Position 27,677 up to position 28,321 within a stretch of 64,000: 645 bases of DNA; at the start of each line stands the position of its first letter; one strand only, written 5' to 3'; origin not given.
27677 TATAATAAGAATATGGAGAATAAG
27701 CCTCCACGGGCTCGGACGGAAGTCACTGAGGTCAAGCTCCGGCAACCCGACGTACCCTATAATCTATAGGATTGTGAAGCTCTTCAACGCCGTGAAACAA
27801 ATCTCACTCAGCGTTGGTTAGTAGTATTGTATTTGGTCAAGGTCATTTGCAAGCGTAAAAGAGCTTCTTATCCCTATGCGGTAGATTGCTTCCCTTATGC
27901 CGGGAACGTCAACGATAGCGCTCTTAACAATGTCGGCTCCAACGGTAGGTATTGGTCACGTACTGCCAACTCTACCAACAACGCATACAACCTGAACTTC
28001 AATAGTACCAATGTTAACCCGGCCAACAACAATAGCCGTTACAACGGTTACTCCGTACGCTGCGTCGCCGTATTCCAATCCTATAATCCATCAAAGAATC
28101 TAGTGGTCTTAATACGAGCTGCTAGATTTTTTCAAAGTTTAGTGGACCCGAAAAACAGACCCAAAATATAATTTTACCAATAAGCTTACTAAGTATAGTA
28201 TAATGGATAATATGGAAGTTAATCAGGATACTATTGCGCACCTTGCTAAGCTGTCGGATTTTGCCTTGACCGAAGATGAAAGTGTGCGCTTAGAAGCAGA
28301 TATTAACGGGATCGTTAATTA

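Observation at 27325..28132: Orphan AAC/Asn-rich lectin-like repeat without a start codon next to the integrase: possible DGR template (TR) or decayed variable region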

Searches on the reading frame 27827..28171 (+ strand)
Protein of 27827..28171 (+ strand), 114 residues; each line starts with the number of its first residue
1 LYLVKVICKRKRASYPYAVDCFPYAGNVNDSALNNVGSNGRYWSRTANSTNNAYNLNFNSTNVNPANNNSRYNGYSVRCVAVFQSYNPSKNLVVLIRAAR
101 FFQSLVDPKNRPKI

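Call 8: search_protein_families(library=pfam, proteins=[window:27827-28171:+], max_evalue=1)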
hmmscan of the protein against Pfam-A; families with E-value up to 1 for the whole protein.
window:27827-28171:+ (114 aa): 2 families
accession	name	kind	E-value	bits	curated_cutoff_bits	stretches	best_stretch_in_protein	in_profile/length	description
PF07603.17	Lcl_C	-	0.00045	20.9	34.9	1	28-80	66-116/117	Lcl C-terminal domain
PF09603.15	Fib_succ_major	-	0.0012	19.6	33.9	1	25-80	130-186/187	Fibrobacter succinogenes major domain (Fib_succ_major)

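Call 16: find_homologous_proteins(query=window:27827-28171:+, max_evalue=0.001)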
Query window:27827-28171:+ (114 aa): 72 proteins with E <= 0.001 among 73 candidates.
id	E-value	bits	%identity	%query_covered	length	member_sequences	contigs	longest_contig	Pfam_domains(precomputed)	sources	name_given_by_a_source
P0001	3.6e-66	238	98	100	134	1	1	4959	PF26707.1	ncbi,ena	-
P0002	1.1e-21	95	80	54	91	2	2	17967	-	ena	-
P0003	4.0e-21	93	82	54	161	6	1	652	PF09603.16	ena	-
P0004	1.4e-18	85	66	61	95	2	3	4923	PF26707.1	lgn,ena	-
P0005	1.4e-16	79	49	80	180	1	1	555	PF26707.1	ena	-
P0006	1.9e-16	78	59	68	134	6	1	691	PF26707.1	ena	-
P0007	3.7e-16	77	71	52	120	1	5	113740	PF26707.1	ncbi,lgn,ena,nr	ncbi:MAG: hypothetical protein IJP95_03920 [Bacteroidales bacterium]|nr:hypothetical protein [Bacter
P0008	5.3e-16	77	66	53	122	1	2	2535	PF26707.1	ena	-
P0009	8.1e-16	76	54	32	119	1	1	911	PF26707.1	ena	-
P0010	8.6e-16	76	73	54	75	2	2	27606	PF26707.1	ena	-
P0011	8.8e-16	76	66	54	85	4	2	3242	PF26707.1,PF07603.18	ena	-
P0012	1.3e-15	76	64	63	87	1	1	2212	PF26707.1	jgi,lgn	jgi:uncharacterized protein (TIGR02145 family)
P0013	2.0e-15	75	71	52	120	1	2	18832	PF26707.1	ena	-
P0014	6.0e-15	73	66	54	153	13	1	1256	PF26707.1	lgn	-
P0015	8.0e-15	73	64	53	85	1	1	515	-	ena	-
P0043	1.0e-11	63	61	38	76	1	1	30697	PF09603.16,PF26707.1,PF07603.18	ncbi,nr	ncbi:hypothetical protein IJI91_02595 [Candidatus Saccharibacteria bacterium]|nr:hypothetical protei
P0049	1.3e-10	60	58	29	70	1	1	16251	PF09603.16,PF26707.1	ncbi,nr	ncbi:hypothetical protein IJH19_01065 [Candidatus Saccharibacteria bacterium]|nr:hypothetical protei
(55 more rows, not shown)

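Call 18: find_encoding_contigs(protein=P0001, flank=10000)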
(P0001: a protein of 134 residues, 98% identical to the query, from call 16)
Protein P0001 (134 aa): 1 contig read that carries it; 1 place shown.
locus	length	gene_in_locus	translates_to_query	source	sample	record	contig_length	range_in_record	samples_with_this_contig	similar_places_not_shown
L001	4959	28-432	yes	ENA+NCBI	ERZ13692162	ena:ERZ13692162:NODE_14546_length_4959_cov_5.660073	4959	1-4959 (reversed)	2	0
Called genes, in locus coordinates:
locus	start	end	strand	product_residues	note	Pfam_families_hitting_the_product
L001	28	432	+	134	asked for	PF26707:DUF8237 (weak)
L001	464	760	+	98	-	PF02686:GatC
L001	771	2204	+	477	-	PF01425:Amidase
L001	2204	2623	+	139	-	-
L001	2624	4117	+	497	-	PF02934:GatB_N, PF02637:GatB_Yqey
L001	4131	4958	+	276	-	?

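Call 19: find_encoding_contigs(protein=P0002, flank=10000)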
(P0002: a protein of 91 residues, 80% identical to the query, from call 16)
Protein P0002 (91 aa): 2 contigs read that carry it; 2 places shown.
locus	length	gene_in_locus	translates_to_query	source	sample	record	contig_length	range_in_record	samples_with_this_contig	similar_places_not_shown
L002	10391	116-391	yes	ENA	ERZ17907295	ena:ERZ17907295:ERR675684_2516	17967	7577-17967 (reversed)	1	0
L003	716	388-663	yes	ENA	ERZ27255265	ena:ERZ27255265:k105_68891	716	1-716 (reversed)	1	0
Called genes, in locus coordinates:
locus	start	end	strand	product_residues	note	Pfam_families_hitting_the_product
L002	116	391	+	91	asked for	-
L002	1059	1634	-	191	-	PF00931:NB-ARC (weak), PF13238:AAA_18, PF13207:AAA_17 (weak)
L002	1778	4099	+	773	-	PF02739:5_3_exonuc_N, PF01367:5_3_exonuc, PF00476:DNA_pol_A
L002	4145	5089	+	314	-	PF01149:Fapy_DNA_glyco, PF06831:H2TH, PF06827:zf-FPG_IleRS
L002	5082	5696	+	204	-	-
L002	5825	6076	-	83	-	PF01649:Ribosomal_S20p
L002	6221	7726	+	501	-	-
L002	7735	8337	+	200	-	PF10688:Imp-YgjV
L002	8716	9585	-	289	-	-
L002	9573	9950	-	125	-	-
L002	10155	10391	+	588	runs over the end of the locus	PF07973:tRNA_SAD (weak), PF00587:tRNA-synt_2b, PF03129:HGTP_anticodon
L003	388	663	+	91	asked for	-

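Call 20: find_encoding_contigs(protein=P0003, flank=10000)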
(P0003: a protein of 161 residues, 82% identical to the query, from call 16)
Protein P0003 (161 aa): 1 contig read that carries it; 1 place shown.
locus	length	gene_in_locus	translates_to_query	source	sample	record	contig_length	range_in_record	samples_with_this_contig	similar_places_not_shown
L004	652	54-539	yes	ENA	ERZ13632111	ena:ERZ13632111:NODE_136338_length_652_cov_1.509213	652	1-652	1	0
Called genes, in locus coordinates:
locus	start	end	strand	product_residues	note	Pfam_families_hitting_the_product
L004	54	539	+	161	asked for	PF09603:Fib_succ_major (faint)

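Call 30: find_encoding_contigs(protein=P0043, flank=6000, max_places=2)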
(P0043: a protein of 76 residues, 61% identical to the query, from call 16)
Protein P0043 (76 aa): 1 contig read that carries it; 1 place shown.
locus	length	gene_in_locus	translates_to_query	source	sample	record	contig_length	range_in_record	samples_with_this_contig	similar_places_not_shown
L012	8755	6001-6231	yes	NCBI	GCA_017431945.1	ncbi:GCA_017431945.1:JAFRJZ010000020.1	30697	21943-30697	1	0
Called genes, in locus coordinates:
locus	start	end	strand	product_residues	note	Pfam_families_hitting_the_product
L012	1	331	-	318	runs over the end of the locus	-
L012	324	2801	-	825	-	PF02861:Clp_N, PF13191:AAA_16 (weak), PF00004:AAA, PF17871:AAA_lid_9, PF00004:AAA, PF07724:AAA_2, PF07728:AAA_5, PF10431:ClpB_D2-small, +5 more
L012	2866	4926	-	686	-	PF00753:Lactamase_B, PF12706:Lactamase_B_2 (weak), PF22505:RNase_J_b_CASP, PF17770:RNase_J_C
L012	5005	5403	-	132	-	PF01850:PIN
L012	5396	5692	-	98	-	-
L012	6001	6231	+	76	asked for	PF09603:Fib_succ_major (weak), PF26707:DUF8237, PF07603:Lcl_C (weak)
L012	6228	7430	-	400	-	PF00078:RVT_1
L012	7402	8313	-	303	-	-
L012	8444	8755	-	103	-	PF09603:Fib_succ_major (faint), PF07603:Lcl_C, PF26707:DUF8237 (weak)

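Call 31: find_encoding_contigs(protein=P0049, flank=6000, max_places=2)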
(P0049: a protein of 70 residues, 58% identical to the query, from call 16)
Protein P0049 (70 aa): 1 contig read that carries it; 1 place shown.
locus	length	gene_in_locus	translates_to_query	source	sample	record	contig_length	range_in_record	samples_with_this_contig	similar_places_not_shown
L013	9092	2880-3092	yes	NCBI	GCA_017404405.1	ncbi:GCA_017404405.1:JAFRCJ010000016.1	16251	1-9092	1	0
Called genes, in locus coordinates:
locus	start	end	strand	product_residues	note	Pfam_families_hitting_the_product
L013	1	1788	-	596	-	PF02739:5_3_exonuc_N, PF01367:5_3_exonuc, PF00476:DNA_pol_A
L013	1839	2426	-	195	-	PF13238:AAA_18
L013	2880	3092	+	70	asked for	PF09603:Fib_succ_major (weak), PF26707:DUF8237 (weak)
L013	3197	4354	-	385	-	PF00078:RVT_1 (weak)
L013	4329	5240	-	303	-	-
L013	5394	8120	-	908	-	PF09479:Flg_new (weak), PF09603:Fib_succ_major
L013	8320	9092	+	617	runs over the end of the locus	PF01656:CbiA (faint), PF06418:CTP_synth_N, PF00117:GATase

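Call 37: find_homologous_proteins(query=A1, max_evalue=1e-20)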
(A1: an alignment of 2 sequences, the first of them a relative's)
Query A1 (2 sequences) (384 aa, profile of the alignment): 5845 proteins with E <= 1e-20 among 8000 candidates; the best 120 are listed.
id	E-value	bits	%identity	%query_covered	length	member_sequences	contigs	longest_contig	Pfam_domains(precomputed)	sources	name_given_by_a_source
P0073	9.5e-237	804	44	94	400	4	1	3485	PF00078.33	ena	-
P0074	1.2e-230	784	100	100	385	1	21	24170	PF00078.33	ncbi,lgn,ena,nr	ncbi:RNA-directed DNA polymerase [Candidatus Saccharibacteria bacterium]|nr:RNA-directed DNA polymer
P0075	4.6e-198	676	79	100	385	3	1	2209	PF00078.33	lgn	-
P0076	3.3e-190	651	76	99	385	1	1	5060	-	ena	-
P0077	3.0e-188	644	76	100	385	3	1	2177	-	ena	-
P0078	2.1e-186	638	76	100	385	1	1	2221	PF00078.33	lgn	-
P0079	1.5e-179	615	42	99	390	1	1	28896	PF00078.33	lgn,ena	-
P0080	2.6e-174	598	44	94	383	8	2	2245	PF00078.33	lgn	-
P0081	2.0e-173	595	47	95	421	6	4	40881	PF00078.33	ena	-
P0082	2.2e-173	595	44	98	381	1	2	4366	PF00078.33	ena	-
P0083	1.3e-172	593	44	94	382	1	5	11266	PF00078.33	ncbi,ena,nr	ncbi:RNA-directed DNA polymerase [Candidatus Saccharibacteria bacterium]|nr:RNA-directed DNA polymer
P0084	1.6e-166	573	45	97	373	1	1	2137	PF00078.33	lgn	-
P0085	3.6e-164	565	44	94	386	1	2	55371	PF00078.33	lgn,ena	-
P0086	5.7e-164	564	47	95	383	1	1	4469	PF00078.33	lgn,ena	-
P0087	2.7e-162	559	42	99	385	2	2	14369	PF00078.33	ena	-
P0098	7.0e-150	518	45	100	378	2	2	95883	PF00078.33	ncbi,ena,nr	ncbi:RNA-directed DNA polymerase [Candidatus Saccharibacteria bacterium]|nr:RNA-directed DNA polymer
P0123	8.0e-146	504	46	100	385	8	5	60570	PF00078.33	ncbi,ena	-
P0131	5.4e-145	502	44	99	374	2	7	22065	PF00078.33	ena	-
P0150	1.7e-143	497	47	95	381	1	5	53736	PF00078.33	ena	-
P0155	3.0e-143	496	49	93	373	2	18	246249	PF00078.33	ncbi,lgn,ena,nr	ncbi:RNA-directed DNA polymerase [Candidatus Saccharibacteria bacterium]|nr:RNA-directed DNA polymer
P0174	3.4e-142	492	51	93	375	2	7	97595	PF00078.33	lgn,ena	-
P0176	6.4e-142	492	49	92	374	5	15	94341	PF00078.33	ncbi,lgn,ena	-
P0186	1.7e-141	490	48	93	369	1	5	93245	PF00078.33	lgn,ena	-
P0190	2.5e-141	490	49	91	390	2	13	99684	PF00078.33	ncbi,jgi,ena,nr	ncbi:RNA-directed DNA polymerase [Candidatus Saccharibacteria bacterium]|nr:RNA-directed DNA polymer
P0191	2.7e-141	489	45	100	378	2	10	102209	PF00078.33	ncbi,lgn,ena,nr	ncbi:RNA-directed DNA polymerase [Candidatus Saccharibacteria bacterium]|nr:RNA-directed DNA polymer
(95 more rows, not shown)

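Call 57: list_cluster_members(proteins=[P0155, P0176, P0190, P0191, P0174, P0186, P0098, P0123, P0150, P0131])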
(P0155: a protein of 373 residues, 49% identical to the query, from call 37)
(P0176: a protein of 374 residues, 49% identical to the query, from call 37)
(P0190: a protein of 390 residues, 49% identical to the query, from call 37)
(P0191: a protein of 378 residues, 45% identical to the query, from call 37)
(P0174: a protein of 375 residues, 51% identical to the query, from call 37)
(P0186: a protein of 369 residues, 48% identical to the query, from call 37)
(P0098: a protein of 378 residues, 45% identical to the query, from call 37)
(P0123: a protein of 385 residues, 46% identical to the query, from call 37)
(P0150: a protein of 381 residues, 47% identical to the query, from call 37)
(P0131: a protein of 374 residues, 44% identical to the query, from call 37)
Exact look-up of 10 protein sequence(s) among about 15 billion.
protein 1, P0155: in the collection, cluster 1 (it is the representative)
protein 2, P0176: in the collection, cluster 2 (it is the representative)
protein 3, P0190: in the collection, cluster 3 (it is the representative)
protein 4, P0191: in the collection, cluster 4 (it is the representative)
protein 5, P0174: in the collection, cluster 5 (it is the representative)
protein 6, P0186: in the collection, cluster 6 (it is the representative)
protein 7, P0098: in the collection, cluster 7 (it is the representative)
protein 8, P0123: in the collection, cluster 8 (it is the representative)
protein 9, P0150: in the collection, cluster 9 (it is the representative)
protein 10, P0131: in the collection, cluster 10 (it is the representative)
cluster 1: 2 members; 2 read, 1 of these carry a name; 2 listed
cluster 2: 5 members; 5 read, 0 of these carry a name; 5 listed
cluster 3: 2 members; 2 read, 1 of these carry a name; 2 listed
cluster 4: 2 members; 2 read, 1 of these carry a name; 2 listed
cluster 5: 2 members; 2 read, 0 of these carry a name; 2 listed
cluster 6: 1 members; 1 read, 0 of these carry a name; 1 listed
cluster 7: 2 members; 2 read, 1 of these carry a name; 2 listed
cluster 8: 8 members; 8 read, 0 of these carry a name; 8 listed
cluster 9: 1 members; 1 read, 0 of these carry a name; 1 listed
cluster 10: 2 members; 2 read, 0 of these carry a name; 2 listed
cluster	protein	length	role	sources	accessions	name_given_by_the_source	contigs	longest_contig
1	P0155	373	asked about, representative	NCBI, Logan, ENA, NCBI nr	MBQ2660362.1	RNA-directed DNA polymerase [Candidatus Saccharibacteria bacterium]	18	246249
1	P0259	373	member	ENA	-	-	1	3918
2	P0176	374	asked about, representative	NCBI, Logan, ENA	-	-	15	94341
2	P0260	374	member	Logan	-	-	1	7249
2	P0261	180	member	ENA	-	-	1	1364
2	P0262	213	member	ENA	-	-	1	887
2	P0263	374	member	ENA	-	-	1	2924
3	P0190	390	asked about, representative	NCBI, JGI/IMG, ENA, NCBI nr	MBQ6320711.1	RNA-directed DNA polymerase [Candidatus Saccharibacteria bacterium]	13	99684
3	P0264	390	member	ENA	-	-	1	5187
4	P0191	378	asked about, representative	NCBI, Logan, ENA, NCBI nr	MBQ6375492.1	RNA-directed DNA polymerase [Candidatus Saccharibacteria bacterium]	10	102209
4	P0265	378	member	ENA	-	-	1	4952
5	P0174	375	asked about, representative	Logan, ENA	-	-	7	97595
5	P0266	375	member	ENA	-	-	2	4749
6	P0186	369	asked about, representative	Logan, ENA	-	-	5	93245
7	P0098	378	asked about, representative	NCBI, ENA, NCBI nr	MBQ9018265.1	RNA-directed DNA polymerase [Candidatus Saccharibacteria bacterium]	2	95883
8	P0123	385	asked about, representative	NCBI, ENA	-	-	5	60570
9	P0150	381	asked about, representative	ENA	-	-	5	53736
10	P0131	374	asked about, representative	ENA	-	-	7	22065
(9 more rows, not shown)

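Call 58: find_encoding_contigs(protein=P0176, flank=10000, max_places=4)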
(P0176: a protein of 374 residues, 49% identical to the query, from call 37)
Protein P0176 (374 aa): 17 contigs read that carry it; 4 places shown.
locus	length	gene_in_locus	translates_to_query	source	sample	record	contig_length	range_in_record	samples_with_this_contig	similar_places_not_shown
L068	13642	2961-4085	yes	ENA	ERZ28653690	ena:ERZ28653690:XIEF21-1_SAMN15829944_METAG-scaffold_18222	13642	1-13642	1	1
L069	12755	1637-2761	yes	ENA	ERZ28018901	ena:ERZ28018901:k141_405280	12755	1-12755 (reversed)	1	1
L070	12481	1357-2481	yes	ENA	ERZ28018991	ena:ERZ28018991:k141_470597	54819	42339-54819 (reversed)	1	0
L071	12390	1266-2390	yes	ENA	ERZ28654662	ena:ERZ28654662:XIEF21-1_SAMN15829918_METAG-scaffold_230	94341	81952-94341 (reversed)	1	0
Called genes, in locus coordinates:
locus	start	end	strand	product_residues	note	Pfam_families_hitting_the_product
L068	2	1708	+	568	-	?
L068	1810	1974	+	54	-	-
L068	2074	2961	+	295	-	-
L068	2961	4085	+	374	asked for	PF00078:RVT_1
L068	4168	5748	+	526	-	PF13560:HTH_31, PF01381:HTH_3, PF12844:HTH_19, PF00275:EPSP_synthase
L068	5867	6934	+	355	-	PF16162:KwaB (weak)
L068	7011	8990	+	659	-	PF00580:UvrD-helicase, PF13086:AAA_11 (weak), PF13245:AAA_19, PF13604:AAA_30 (faint), PF01443:Viral_helicase1 (faint), PF13361:UvrD_C, PF13538:UvrD_C_2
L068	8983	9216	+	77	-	-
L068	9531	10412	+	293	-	PF01795:Methyltransf_5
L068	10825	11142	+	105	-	-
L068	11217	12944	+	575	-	PF03717:PBP_dimer, PF00905:Transpeptidase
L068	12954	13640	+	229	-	?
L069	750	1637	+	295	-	-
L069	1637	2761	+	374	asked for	PF00078:RVT_1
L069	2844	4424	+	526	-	PF13560:HTH_31, PF01381:HTH_3, PF12844:HTH_19, PF00275:EPSP_synthase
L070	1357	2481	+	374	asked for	PF00078:RVT_1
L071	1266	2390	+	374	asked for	PF00078:RVT_1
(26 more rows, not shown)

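Call 65: find_related_loci(query=A1, collection=viral_contigs, flank=4000)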
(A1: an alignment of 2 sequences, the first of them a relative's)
Query A1 (384 aa) in viral_contigs; peptide patterns used: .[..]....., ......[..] (x = any residue, [..] = any of these).
336 stretches matched a pattern; 17 encode a relative of the query (tblastn E <= 1e-3); 17 distinct loci.
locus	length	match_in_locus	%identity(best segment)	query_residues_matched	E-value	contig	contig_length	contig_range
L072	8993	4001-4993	36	18-370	3e-61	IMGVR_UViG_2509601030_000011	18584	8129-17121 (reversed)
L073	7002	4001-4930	38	15-341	3e-56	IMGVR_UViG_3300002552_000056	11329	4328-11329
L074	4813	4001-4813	37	18-306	3e-51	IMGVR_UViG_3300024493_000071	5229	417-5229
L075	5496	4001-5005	33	27-366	2e-46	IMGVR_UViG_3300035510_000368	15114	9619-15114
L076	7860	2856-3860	33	27-366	4e-46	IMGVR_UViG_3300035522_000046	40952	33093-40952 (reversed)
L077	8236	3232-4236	33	27-366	4e-46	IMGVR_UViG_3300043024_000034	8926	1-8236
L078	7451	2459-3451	31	27-363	4e-43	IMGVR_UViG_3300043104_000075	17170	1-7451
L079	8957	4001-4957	30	28-340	1e-42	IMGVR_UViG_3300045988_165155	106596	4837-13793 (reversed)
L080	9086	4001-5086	30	28-384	1e-42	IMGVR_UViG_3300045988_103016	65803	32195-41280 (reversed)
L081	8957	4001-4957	30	28-340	1e-42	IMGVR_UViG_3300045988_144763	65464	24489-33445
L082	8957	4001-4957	30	28-340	1e-42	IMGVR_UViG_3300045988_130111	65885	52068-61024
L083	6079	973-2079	30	16-382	2e-39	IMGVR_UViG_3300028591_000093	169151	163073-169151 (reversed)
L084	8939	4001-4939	30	28-340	1e-36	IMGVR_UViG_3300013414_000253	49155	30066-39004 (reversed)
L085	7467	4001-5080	28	35-384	7e-33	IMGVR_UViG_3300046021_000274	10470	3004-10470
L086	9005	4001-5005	33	27-366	4e-46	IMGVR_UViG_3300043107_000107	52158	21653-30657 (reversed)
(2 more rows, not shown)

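Call 78: list_cluster_members(proteins=[P0195, P0003, P0198, P0205, P0002, P0200, P0201])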
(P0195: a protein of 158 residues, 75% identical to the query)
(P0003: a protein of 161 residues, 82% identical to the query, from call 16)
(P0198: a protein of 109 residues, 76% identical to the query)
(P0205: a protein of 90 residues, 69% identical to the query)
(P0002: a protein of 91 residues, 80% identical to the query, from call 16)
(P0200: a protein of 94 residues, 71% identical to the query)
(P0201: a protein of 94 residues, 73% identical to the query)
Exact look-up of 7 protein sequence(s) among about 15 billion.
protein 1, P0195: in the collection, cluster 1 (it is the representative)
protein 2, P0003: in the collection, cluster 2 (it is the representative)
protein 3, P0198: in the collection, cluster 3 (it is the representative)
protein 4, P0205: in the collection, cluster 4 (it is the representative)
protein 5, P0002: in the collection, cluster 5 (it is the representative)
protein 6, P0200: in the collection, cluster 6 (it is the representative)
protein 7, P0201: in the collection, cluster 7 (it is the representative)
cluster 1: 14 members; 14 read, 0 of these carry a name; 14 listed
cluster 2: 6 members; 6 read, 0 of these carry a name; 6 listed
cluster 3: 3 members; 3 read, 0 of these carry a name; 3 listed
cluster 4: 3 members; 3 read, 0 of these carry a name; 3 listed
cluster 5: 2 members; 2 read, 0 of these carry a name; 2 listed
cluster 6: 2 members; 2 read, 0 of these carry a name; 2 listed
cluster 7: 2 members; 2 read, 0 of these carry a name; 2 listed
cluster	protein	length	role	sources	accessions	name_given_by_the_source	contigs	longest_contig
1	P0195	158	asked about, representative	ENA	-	-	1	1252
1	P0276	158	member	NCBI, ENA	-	-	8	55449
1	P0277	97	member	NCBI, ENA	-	-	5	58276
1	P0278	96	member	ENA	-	-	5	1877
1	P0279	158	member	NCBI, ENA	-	-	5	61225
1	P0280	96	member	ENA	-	-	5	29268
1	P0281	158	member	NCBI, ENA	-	-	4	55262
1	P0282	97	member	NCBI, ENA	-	-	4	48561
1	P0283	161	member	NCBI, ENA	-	-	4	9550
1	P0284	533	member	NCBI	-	-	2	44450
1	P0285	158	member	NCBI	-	-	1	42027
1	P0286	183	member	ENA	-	-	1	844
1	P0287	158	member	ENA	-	-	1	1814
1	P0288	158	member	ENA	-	-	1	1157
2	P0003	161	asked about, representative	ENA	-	-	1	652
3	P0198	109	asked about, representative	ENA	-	-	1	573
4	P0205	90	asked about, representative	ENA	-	-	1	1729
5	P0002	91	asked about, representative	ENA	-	-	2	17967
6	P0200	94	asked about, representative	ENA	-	-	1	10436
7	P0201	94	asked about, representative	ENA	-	-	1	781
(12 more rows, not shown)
